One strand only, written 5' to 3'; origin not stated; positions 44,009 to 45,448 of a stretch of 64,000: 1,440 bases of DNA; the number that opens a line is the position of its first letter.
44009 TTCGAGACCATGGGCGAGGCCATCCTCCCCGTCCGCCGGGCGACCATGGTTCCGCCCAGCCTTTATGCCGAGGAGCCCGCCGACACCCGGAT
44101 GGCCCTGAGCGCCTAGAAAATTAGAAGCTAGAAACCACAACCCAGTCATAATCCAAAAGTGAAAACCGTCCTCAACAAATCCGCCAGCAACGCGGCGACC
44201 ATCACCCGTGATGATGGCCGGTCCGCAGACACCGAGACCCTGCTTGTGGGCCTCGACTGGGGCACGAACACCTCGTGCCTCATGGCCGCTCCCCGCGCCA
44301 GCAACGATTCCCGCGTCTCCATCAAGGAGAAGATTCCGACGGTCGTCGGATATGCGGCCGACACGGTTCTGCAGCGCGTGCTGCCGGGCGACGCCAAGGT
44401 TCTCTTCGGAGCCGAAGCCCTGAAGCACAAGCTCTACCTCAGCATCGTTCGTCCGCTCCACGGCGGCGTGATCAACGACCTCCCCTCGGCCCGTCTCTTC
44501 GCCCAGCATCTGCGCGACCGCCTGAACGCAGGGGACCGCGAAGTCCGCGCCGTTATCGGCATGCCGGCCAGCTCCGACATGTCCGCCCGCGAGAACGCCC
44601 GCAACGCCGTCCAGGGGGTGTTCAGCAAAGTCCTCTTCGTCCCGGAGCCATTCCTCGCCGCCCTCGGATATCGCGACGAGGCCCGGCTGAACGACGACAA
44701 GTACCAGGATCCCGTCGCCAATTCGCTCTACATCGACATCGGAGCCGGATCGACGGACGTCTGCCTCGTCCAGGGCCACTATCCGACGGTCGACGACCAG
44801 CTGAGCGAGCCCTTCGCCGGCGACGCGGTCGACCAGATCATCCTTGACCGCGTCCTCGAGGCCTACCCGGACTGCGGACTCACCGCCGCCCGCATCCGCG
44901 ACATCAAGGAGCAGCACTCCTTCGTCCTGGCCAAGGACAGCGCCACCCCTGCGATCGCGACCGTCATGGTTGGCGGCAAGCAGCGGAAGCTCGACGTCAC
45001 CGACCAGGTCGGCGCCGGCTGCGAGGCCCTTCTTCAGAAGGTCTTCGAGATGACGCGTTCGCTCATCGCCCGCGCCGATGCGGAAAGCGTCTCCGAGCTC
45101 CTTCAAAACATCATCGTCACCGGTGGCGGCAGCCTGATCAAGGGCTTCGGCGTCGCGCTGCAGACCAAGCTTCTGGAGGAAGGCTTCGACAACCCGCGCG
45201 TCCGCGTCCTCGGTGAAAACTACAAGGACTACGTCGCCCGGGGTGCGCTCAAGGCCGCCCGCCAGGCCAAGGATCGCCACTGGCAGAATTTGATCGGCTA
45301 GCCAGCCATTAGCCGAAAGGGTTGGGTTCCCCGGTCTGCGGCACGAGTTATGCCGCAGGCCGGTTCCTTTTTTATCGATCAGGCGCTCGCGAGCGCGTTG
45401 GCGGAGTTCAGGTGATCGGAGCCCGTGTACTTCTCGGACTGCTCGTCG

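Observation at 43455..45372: MamK-like actin gene with a small acidic-tailed partner behind an 82% A+T leader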

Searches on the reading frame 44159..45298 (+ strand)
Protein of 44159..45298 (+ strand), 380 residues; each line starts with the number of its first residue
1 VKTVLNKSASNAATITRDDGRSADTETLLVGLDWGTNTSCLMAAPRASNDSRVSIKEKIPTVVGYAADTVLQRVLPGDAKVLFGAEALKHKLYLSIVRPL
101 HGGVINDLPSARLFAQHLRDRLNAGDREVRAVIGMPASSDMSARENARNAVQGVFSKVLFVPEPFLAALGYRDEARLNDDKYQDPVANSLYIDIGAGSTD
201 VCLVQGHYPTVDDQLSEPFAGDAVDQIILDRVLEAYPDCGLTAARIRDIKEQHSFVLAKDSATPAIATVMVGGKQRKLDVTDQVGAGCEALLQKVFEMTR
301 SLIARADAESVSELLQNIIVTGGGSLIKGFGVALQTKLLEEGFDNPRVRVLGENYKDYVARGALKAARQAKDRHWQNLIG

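Call 3: search_protein_families(library=pfam, proteins=[window:44159-45298:+], max_evalue=0.1)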
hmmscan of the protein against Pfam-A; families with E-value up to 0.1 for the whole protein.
window:44159-45298:+ (380 aa): 5 families
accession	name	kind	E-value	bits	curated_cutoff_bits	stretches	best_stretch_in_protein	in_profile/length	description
PF06723.19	MreB_Mbl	-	2e-17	63.5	27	1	60-337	27-296/327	MreB/Mbl protein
PF00022.25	Actin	-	7.3e-13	48.3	27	2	295-354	306-365/410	Actin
PF21522.3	MreB-like_C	-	0.00023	22.2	27.8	1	247-326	42-115/123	Archaeal actin homologue MreB-like, C-terminal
PF25229.1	Salactin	-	0.00069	19.2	27.1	1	72-368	36-332/335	Salactin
PF25216.1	Volactin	-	0.0022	18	35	1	277-367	225-321/321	Volactin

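Call 4: search_protein_families(library=ncbifam, proteins=[window:44159-45298:+], max_evalue=0.1)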
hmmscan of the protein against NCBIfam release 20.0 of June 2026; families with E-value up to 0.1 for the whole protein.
window:44159-45298:+ (380 aa): 8 families
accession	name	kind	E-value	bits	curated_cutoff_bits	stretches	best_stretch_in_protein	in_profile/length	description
NF053558.1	BeeR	equivalog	7.8e-155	515.1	530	1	28-379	1-349/349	BeeR family actin-like protein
NF040964.1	MamK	subfamily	6.7e-63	212.8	400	1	28-378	1-330/335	MamK family actin-like protein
NF010540.1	PRK13929.1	exception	3.2e-12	46.2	515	1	60-337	30-301/334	rod-share determining protein MreBH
NF010539.0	PRK13927.1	subfamily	1.2e-11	44.1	293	1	60-337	32-303/339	rod shape-determining protein MreB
TIGR00904.1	mreB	subfamily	4e-11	42.6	365.75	1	94-336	62-302/334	MreB/Mrl family cell shape determining protein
TIGR01174.1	ftsA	equivalog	0.00029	20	175.85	1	190-350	199-344/371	cell division protein FtsA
TIGR03739.1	PRTRC_D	hypoth_equivalog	0.012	14.6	214.8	1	155-327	139-286/320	PRTRC system protein D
NF008673.0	PRK11678.1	equivalog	0.018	13.9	331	1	148-205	178-227/450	molecular chaperone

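Call 5: search_solved_structures(query=window:44159-45298:+, max_evalue=0.01, show_alignments=2)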
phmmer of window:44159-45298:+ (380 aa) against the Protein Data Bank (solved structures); distinct sequences matched with E-value up to 0.01: 10.
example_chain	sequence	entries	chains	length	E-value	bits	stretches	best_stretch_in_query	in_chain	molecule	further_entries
8r2n_A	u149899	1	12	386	9.3e-110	370.3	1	15-380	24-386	Actin/actin family protein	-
5jyg_A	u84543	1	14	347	2.4e-35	125.6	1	22-378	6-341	Actin-like ATPase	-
5ljv_A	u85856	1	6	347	3.2e-35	125.2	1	23-378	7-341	Actin-like ATPase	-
5ljw_A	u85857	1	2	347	4.4e-35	124.7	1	23-378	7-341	Actin-like ATPase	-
1jce_A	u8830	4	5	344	1.2e-14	57.5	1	92-336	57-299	ROD SHAPE-DETERMINING PROTEIN MREB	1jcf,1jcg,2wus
7bvy_A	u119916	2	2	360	8.3e-05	25.1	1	94-330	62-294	Cell shape determining protein MreB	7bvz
7e1c_A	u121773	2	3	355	0.0001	24.8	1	61-341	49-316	Cell shape-determining protein MreB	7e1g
30dr_A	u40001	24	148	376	0.00053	22.5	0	297-351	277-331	ARP1 actin related protein 1 homolog A | Alpha-centractin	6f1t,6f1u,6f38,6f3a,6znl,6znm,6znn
5adx_A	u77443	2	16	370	0.0013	21.2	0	297-351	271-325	ACTIN RELATED PROTEIN 1 | DYNACTIN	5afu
5nw4_G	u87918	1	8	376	0.0014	21.1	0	297-351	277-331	Arp1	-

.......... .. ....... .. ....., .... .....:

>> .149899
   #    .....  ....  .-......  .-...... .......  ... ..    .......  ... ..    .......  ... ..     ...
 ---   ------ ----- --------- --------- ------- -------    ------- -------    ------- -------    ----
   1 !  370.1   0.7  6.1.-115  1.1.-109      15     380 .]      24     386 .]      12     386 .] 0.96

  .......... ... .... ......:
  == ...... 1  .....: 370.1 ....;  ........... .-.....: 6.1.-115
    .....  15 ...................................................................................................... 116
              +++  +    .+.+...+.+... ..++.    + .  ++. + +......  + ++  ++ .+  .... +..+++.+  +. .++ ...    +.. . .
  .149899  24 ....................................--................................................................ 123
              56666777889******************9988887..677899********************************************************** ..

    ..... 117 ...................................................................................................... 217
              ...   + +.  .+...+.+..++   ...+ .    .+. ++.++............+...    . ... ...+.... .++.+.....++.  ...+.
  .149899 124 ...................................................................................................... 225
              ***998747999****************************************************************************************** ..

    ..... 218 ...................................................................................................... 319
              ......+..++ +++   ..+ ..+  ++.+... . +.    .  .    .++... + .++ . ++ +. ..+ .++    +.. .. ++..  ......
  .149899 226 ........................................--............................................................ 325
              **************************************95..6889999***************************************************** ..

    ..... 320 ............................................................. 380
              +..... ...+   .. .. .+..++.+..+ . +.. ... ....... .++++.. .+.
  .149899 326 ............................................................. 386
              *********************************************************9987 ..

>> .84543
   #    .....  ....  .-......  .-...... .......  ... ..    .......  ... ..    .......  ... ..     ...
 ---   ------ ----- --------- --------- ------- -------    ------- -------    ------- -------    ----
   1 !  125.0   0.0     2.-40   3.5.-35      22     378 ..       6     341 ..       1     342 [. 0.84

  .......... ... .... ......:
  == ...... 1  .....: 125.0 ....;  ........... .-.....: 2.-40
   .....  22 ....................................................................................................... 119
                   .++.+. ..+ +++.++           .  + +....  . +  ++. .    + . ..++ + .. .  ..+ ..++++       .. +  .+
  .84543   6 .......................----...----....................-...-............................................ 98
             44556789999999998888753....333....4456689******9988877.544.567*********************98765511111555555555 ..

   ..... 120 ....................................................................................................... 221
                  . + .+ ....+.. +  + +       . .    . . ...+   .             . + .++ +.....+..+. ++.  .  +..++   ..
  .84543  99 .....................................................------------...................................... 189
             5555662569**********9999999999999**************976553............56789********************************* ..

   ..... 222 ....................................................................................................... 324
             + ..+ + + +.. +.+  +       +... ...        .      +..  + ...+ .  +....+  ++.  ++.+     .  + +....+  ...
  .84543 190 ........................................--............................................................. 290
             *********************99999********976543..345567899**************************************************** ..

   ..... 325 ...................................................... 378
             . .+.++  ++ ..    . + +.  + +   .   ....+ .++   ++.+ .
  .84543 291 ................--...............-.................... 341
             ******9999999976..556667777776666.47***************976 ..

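Call 13: find_homologous_proteins(query=window:44159-45298:+, max_evalue=1e-20)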
Query window:44159-45298:+ (380 aa): 1085 proteins with E <= 1e-20 among 8000 candidates; the best 120 are listed.
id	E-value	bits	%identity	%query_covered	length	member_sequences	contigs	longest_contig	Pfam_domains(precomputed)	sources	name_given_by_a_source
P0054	1.3e-246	835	100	100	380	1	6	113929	PF06723.20,PF00022.26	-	-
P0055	8.1e-216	734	87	100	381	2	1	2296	PF06723.20,PF00022.26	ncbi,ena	-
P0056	5.9e-215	731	86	99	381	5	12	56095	PF06723.20,PF00022.26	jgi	jgi:rod shape-determining protein MreB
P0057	2.3e-213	726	86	100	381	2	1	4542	PF06723.20,PF00022.26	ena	-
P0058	5.3e-213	725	86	100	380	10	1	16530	PF06723.20,PF00022.26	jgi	jgi:rod shape-determining protein MreB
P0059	2.0e-212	723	86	99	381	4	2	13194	PF06723.20,PF00022.26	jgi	jgi:rod shape-determining protein MreB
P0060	1.2e-211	720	85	100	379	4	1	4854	PF06723.20,PF00022.26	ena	-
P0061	1.6e-211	720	86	100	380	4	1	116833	PF06723.20,PF00022.26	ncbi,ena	-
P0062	1.6e-210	717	84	99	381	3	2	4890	PF06723.20,PF00022.26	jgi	jgi:rod shape-determining protein MreB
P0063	3.0e-210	716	85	100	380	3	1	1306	PF06723.20,PF00022.26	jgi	jgi:rod shape-determining protein MreB and related proteins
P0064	2.6e-204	696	83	98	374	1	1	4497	PF06723.20,PF00022.26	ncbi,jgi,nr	ncbi:MAG TPA: rod shape-determining protein [Opitutaceae bacterium]|jgi:rod shape-determining protei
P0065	6.0e-200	682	82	98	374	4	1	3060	PF06723.20,PF00022.26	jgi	jgi:rod shape-determining protein MreB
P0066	1.6e-198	677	81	100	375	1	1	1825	PF06723.20,PF00022.26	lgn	-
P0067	5.7e-195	666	80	100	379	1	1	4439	PF06723.20,PF00022.26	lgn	-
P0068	6.7e-195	665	81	100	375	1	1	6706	PF06723.20,PF00022.26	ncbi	-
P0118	4.7e-163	561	72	93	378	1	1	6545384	PF06723.20,PF00022.26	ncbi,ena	-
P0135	1.5e-161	556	67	98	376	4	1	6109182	PF06723.20,PF00022.26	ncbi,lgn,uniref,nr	ncbi:rod shape-determining protein [Actomonas aquatica]|uniref:Rod shape-determining protein n=1 Tax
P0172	2.4e-157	542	65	98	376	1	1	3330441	PF06723.20,PF00022.26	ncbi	-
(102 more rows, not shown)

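Call 16: find_related_loci(query=A2, collection=genome_contigs, flank=6000)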
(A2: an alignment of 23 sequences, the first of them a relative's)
Query A2 (380 aa) in genome_contigs; peptide patterns used: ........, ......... (x = any residue, [..] = any of these).
56 stretches matched a pattern; 37 encode a relative of the query (tblastn E <= 1e-3); 37 distinct loci.
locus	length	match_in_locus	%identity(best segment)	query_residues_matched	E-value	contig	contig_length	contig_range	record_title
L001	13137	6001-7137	85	1-380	0e+0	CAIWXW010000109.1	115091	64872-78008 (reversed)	MAG: uncultured Opitutaceae bacterium isolate Umea_bin-02646 genome assembly, contig: bin-02646:109/227, whole genome sh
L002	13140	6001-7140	86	1-380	0e+0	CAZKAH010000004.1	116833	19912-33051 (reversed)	MAG TPA_asm: uncultured Opitutaceae bacterium isolate binchicken_co54_392 genome assembly, contig: NODE_177_length_11683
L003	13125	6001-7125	81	4-380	0e+0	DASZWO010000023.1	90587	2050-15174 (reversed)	MAG TPA_asm: Opitutaceae bacterium isolate SMAG_U6159 k141_463278, whole genome shotgun sequence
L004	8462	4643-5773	74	4-380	0e+0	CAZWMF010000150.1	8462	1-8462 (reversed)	MAG TPA_asm: uncultured Opitutaceae bacterium isolate binchicken_co162_22 genome assembly, contig: NODE_21656_length_846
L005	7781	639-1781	75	1-380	0e+0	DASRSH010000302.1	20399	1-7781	MAG TPA_asm: Opitutaceae bacterium isolate SMAG_U5634 k141_1564490, whole genome shotgun sequence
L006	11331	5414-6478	77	24-380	0e+0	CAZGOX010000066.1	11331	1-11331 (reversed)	MAG TPA_asm: uncultured Opitutaceae bacterium isolate binchicken_co54_35 genome assembly, contig: NODE_10377_length_1133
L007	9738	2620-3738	71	6-380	3e-179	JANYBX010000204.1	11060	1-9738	MAG: Opitutia bacterium isolate 336R_metabinner_101 336R_k141_919875, whole genome shotgun sequence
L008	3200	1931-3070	70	1-380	0e+0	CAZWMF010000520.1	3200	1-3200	MAG TPA_asm: uncultured Opitutaceae bacterium isolate binchicken_co162_22 genome assembly, contig: NODE_100476_length_32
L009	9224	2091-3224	68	3-380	4e-174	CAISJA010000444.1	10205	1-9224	MAG: uncultured Opitutaceae bacterium isolate Kiruna2_bin-4404 genome assembly, contig: bin-4404:444/511, whole genome s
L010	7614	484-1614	70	1-380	5e-174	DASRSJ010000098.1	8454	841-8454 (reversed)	MAG TPA_asm: Opitutaceae bacterium isolate SMAG_U5727 k141_2928195, whole genome shotgun sequence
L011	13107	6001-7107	70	8-380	3e-173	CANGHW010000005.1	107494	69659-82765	MAG: Opitutae bacterium isolate Jr-28jun17-119 genome assembly, contig: Jr-28jun17-C199, whole genome shotgun sequence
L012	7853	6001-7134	70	1-380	1e-172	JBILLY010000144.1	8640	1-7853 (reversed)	MAG: Opitutaceae bacterium isolate ME2017-08-08_3300044911_group7_bin206 Rohwer_bin2639_scaffold_11636_c1, whole genome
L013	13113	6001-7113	68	8-379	1e-172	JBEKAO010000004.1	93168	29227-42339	MAG: Opitutaceae bacterium isolate SPRUCE 114 SPRUCE_114_4, whole genome shotgun sequence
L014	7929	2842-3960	69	6-380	3e-172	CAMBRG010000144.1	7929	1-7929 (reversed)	MAG: Opitutus sp. GAS368 isolate MiE-14oct19-218 genome assembly, contig: MiE-14oct19-C15766, whole genome shotgun seque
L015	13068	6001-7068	72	23-380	1e-171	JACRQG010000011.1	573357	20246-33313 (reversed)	MAG: Verrucomicrobia bacterium isolate NC_groundwater_2007_Pr3_S-0.65um_68_3 SR2-18-Sp65_coassembly_scaffold_9050, whole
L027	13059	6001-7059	70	26-380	2e-167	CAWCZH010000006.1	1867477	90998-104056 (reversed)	MAG: uncultured Verrucomicrobiae bacterium isolate MFD09671.bin.1.63 genome assembly, contig: contig_64020, whole genome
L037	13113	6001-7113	50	6-379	6e-119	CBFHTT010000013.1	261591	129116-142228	MAG: Limisphaerales bacterium isolate Co_bin_406_orig genome assembly, contig: Co_bin_406_orig_Co_c_000002267588, whole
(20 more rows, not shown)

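Call 52: search_protein_families(library=ncbifam, proteins=[L037:6013-7113:+, L008:1985-3067:+, L013:5998-7113:+, L027:5944-7056:+, P0135, P0172, P0056, P0118], max_evalue=1e-20)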
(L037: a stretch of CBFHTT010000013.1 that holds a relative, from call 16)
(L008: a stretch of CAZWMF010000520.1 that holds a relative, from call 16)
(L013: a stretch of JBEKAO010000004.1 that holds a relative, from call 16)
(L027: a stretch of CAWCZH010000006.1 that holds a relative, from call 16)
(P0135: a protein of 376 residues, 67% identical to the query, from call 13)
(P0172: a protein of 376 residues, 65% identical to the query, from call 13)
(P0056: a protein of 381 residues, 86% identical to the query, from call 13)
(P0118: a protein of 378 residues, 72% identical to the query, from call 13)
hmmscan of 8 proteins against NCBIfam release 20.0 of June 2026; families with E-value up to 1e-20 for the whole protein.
L037:6013-7113:+ (367 aa): 3 families
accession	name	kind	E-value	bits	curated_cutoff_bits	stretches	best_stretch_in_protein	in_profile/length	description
NF053558.1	BeeR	equivalog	3e-162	539.6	530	1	19-367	1-349/349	BeeR family actin-like protein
NF040964.1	MamK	subfamily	2.6e-73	247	400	1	19-366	1-330/335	MamK family actin-like protein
NF010539.0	PRK13927.1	subfamily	2.6e-22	79.2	293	1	21-357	9-328/339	rod shape-determining protein MreB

L008:1985-3067:+ (361 aa): 2 families
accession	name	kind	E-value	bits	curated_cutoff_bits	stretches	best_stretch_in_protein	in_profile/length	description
NF053558.1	BeeR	equivalog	2.3e-150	500.4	530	1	12-361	1-349/349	BeeR family actin-like protein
NF040964.1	MamK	subfamily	3.1e-61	207.3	400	1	12-360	1-330/335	MamK family actin-like protein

L013:5998-7113:+ (372 aa): 2 families
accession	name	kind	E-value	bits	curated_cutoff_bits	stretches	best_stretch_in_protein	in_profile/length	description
NF053558.1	BeeR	equivalog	7.2e-148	492.2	530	1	22-372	1-349/349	BeeR family actin-like protein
NF040964.1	MamK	subfamily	1e-57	195.7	400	1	22-371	1-330/335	MamK family actin-like protein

L027:5944-7056:+ (371 aa): 2 families
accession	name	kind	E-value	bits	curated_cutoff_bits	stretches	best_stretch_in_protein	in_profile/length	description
NF053558.1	BeeR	equivalog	9.5e-149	495.1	530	1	22-371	1-349/349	BeeR family actin-like protein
NF040964.1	MamK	subfamily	9.9e-59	199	400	1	22-370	1-330/335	MamK family actin-like protein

P0135 (376 aa): 2 families
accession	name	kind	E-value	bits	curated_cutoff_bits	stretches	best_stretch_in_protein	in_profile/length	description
NF053558.1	BeeR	equivalog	5.4e-166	551.8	530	1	26-375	1-349/349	BeeR family actin-like protein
NF040964.1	MamK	subfamily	1.1e-61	208.7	400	1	26-374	1-330/335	MamK family actin-like protein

P0172 (376 aa): 2 families
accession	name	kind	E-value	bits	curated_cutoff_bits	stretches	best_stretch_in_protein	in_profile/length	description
NF053558.1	BeeR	equivalog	1.2e-159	531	530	1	26-375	1-349/349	BeeR family actin-like protein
NF040964.1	MamK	subfamily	4.3e-61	206.8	400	1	26-374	1-330/335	MamK family actin-like protein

P0056 (381 aa): 2 families
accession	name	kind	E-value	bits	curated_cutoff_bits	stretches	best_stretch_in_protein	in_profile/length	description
NF053558.1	BeeR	equivalog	6.9e-155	515.3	530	1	29-380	1-349/349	BeeR family actin-like protein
NF040964.1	MamK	subfamily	1.9e-57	194.8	400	1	29-379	1-330/335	MamK family actin-like protein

P0118 (378 aa): 2 families
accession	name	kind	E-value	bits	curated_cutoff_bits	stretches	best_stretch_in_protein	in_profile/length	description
NF053558.1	BeeR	equivalog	1.1e-149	498.2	530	1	28-377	1-349/349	BeeR family actin-like protein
NF040964.1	MamK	subfamily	9.1e-59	199.2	400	1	28-376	1-330/335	MamK family actin-like protein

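Call 74: search_protein_families(library=pfam, proteins=[L001:4505-5272:-], max_evalue=0.00001)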
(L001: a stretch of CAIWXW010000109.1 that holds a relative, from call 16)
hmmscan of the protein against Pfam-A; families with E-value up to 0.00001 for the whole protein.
L001:4505-5272:- (256 aa): 1 family
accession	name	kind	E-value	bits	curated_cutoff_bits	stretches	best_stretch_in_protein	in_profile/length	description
PF01048.26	PNP_UDP_1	-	5.6e-31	108.2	25.1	1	56-236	38-227/233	Phosphorylase superfamily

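Call 107: predict_structure(alignment_id=A2)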
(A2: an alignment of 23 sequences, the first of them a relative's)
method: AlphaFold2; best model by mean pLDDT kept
length: 380 residues; sequences in the alignment: 23
mean_pLDDT: 84.0   pTM: 0.80
mean pLDDT of the five models: 84.0, 83.0, 82.4, 81.8, 81.5
residues with pLDDT >= 90: 164; 70-90: 175; 50-70: 16; < 50: 25
segments of 3 or more residues with pLDDT < 50: 1-24
pLDDT, mean of each block of 10 residues (from residue 1): 30 29 67 91 87 87 92 88 95 93 88 96 90 86 90 92 89 89 87 84 84 86 90 91 88 68 81 88 90 94 85 87 73 93 90 87 93 74
secondary structure, 60 per line:
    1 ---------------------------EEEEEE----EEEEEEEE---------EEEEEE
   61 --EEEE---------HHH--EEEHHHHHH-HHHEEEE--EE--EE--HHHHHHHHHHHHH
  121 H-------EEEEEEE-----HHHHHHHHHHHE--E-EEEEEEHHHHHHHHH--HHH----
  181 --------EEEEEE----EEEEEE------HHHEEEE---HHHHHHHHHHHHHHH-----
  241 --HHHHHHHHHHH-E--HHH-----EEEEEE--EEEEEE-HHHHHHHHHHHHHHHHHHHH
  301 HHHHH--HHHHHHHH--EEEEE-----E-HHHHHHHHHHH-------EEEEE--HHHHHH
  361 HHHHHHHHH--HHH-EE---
elements in order: E28-33 E38-45 E55-60 E63-66 E81-83 H84-89 E94-97 H108-121 E129-135 H141-151 E157-162 H163-171 E189-194 E199-204 E214-217 H221-235 H243-253 E266-271 E274-279 H281-305 H308-315 E318-322 H330-340 E348-352 H355-369
